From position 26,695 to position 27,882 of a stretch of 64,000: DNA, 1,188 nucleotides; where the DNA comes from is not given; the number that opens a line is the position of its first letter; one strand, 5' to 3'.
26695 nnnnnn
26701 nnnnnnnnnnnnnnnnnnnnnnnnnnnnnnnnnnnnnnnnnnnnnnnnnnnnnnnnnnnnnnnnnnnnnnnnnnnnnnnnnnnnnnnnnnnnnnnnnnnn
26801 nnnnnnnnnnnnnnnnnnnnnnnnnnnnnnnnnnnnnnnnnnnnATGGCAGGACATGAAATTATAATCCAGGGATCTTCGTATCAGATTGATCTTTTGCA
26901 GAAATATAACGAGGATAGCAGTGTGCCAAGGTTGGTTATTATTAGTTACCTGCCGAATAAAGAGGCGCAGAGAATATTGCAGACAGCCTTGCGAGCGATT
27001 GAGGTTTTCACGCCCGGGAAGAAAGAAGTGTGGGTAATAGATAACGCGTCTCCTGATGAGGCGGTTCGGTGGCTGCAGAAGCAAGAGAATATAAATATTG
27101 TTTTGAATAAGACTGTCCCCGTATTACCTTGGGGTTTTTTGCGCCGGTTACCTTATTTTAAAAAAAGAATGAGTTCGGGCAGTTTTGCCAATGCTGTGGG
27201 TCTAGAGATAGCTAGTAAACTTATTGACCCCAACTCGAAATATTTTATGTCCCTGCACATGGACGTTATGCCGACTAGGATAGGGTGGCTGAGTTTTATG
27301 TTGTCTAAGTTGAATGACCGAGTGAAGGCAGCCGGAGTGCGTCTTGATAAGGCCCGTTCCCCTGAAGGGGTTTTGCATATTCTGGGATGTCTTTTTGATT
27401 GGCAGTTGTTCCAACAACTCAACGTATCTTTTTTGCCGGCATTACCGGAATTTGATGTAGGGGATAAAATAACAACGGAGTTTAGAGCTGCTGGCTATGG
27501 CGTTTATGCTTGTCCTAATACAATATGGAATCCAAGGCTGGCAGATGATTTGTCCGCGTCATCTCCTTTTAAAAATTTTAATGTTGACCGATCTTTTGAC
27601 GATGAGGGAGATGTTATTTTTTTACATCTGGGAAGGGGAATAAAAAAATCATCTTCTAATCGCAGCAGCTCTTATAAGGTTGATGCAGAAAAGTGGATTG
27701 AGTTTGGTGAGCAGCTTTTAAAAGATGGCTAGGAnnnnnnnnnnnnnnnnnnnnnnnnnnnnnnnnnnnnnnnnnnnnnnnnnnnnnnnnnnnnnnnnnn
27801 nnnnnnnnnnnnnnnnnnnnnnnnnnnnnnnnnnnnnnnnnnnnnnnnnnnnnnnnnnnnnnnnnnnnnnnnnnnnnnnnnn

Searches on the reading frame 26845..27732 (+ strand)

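Call 8: search_protein_families(library=pfam, proteins=[window:26845-27732:+], max_evalue=0.001)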
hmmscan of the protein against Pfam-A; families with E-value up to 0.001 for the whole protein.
window:26845-27732:+ (295 aa): 0 families

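Call 59: search_protein_families(library=pfam, proteins=[window:26845-27732:+], max_evalue=5)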
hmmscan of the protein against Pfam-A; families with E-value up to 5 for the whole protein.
window:26845-27732:+ (295 aa): 2 families
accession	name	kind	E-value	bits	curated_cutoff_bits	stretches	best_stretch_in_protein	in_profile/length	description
PF00535.33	Glycos_transf_2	-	0.0041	17.5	23.3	1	40-85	9-57/168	Glycosyl transferase family 2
PF13704.12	Glyco_tranf_2_4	-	0.045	14.7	27.5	1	58-89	18-49/98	Glycosyl transferase family 2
